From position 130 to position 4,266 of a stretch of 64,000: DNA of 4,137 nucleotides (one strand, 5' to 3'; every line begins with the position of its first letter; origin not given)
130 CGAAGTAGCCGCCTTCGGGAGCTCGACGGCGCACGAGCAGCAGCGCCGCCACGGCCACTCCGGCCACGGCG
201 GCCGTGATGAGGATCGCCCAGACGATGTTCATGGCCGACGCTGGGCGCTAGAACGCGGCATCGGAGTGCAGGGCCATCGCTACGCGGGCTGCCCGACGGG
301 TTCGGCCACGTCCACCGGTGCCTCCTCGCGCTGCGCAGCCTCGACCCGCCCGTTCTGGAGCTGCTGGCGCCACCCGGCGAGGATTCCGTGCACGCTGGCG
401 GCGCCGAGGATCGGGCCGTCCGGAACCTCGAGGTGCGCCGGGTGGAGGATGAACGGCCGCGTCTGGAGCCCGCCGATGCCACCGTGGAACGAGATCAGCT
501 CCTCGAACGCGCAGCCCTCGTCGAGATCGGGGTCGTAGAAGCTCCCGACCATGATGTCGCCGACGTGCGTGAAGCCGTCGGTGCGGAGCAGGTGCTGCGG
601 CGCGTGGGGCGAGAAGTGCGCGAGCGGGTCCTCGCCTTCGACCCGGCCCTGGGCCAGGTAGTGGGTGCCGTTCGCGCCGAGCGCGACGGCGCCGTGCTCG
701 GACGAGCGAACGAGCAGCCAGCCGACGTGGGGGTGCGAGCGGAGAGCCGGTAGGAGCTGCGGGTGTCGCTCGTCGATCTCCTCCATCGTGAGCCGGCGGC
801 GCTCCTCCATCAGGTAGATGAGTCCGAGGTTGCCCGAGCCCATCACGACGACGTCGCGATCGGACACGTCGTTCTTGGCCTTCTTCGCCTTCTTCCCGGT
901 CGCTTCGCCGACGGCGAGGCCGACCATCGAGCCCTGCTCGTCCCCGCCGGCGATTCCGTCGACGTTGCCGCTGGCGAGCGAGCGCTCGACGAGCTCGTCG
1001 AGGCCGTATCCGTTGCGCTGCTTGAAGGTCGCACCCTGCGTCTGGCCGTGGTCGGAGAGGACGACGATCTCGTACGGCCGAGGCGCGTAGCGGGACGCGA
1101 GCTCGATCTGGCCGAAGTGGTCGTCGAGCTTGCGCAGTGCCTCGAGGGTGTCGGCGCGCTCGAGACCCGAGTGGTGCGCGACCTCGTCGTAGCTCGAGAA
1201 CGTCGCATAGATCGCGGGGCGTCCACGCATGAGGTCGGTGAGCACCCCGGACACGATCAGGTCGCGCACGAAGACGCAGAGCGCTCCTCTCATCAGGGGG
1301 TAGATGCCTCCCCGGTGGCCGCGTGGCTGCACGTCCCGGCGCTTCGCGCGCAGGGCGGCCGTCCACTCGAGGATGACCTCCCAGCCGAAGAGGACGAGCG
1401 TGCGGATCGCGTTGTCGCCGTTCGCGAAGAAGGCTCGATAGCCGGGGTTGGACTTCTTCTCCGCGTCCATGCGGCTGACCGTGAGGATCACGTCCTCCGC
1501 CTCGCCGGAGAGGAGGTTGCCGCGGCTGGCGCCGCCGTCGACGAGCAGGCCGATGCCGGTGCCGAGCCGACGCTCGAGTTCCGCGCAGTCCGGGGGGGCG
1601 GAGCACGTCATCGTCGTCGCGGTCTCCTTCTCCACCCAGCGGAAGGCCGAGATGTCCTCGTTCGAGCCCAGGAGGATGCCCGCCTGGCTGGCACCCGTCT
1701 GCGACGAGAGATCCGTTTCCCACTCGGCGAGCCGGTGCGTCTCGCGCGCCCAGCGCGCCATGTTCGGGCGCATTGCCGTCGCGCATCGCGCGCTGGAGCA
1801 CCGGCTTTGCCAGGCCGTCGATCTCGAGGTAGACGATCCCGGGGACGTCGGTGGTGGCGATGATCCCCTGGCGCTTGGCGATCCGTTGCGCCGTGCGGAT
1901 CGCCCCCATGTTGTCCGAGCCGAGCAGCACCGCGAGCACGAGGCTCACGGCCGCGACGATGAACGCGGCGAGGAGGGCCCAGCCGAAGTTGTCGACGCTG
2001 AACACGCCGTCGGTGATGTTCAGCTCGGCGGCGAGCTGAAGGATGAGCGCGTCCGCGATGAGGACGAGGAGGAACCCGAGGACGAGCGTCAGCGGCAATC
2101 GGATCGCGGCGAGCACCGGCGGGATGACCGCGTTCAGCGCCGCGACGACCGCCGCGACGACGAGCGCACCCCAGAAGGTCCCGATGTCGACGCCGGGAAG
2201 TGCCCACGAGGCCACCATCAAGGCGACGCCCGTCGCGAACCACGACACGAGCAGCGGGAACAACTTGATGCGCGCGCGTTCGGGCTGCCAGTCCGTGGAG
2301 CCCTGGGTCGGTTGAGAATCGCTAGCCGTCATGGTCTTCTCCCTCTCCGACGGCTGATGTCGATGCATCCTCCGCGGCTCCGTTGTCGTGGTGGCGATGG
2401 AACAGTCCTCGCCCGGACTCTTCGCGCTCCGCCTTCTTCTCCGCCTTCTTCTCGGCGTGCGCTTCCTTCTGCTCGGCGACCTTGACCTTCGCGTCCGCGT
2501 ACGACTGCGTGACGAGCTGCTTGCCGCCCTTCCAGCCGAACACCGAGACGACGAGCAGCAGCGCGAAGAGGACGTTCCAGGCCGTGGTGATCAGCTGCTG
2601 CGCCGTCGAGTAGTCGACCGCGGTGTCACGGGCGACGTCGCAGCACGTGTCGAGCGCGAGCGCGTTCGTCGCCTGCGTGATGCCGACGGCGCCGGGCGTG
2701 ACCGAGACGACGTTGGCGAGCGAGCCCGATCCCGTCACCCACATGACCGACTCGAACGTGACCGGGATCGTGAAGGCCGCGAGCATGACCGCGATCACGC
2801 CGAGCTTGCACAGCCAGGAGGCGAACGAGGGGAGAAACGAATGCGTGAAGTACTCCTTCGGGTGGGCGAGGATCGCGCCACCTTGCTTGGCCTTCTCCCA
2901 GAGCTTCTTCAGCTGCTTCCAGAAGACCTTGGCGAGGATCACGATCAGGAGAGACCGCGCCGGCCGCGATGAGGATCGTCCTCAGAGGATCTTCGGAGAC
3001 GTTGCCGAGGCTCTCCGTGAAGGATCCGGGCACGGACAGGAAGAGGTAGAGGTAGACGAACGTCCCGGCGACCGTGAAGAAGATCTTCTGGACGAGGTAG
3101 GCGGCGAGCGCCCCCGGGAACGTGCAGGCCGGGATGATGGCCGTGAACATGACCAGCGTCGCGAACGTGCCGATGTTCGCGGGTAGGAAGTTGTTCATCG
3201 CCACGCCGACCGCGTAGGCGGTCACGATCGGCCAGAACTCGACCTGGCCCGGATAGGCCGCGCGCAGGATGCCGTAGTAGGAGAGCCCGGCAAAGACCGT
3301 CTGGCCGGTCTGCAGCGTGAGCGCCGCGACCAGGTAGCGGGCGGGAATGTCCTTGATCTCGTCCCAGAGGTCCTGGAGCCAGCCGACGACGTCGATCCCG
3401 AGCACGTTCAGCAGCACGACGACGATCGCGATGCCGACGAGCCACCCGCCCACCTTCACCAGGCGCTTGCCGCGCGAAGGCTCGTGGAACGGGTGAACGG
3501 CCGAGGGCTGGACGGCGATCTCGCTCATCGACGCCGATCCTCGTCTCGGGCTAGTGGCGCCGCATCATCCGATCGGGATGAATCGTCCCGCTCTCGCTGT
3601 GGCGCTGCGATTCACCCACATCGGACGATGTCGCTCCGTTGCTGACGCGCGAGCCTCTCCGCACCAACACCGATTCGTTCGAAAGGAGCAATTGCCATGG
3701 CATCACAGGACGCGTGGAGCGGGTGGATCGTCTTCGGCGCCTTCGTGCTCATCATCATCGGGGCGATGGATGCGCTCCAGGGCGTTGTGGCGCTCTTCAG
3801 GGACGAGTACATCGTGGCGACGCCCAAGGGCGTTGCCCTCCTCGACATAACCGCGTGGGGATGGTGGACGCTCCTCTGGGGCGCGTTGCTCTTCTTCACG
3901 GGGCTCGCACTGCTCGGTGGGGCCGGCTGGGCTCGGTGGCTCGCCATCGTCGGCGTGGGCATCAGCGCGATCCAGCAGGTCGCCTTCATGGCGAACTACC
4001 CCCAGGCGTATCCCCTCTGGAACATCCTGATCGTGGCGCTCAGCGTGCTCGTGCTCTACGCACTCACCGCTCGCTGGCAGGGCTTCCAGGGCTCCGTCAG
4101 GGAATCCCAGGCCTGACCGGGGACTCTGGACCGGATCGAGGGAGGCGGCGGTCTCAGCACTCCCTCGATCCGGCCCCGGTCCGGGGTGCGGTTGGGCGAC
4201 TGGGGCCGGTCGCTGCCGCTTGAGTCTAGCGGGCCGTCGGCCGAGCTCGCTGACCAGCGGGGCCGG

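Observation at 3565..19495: Recurrent dyad motif TCATCC-N5-GKATGA upstream of five or more membrane/redox genes and in the LuxR regulator's own divergent promoter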

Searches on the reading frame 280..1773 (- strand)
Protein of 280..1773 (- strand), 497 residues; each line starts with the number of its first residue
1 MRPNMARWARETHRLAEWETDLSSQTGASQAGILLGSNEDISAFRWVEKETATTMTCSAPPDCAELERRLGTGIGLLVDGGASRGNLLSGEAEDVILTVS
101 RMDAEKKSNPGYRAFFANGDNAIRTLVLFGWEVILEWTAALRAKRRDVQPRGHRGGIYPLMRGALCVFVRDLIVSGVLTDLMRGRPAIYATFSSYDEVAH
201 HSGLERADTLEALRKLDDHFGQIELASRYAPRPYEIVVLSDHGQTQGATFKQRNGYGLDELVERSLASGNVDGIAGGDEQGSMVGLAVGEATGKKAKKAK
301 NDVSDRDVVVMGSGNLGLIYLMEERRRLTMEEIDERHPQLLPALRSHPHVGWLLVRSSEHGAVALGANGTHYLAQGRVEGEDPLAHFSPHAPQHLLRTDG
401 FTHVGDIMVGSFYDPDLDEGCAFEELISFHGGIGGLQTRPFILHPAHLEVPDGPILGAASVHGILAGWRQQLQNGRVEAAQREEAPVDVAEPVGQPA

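Call 32: search_protein_families(library=pfam, proteins=[window:280-1773:-], max_evalue=0.01)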
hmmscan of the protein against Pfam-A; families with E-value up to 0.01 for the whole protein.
window:280-1773:- (497 aa): 1 family
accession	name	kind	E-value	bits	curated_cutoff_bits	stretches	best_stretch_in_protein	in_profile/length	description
PF01663.27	Phosphodiest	-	1.8e-06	28.2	23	1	188-299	163-267/342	Type I phosphodiesterase / nucleotide pyrophosphatase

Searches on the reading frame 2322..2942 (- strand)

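Call 32: search_protein_families(library=pfam, proteins=[window:2322-2942:-], max_evalue=0.01)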
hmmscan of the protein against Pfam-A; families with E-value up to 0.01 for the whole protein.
window:2322-2942:- (206 aa): 1 family
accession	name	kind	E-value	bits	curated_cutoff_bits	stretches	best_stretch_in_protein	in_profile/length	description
PF03706.18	LPG_synthase_TM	-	1e-08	35.5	33.4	1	14-121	184-296/302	Lysylphosphatidylglycerol synthase TM region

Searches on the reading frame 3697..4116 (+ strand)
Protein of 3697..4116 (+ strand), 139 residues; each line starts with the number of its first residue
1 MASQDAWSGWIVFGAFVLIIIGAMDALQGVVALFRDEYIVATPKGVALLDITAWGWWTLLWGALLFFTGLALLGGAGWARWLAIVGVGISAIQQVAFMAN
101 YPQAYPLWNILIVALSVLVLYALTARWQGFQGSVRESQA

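Call 10: search_protein_families(library=pfam, proteins=[window:3697-4116:+])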
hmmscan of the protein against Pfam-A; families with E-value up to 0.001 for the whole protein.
window:3697-4116:+ (139 aa): 1 family
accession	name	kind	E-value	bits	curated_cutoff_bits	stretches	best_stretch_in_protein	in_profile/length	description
PF23636.1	DUF7144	-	1.1e-30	106.5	27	1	10-127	1-114/115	Domain of unknown function (DUF7144)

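Call 59: search_protein_families(library=ncbifam, proteins=[window:3697-4116:+], max_evalue=0.001)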
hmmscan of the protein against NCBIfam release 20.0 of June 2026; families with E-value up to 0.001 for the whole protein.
window:3697-4116:+ (139 aa): 0 families
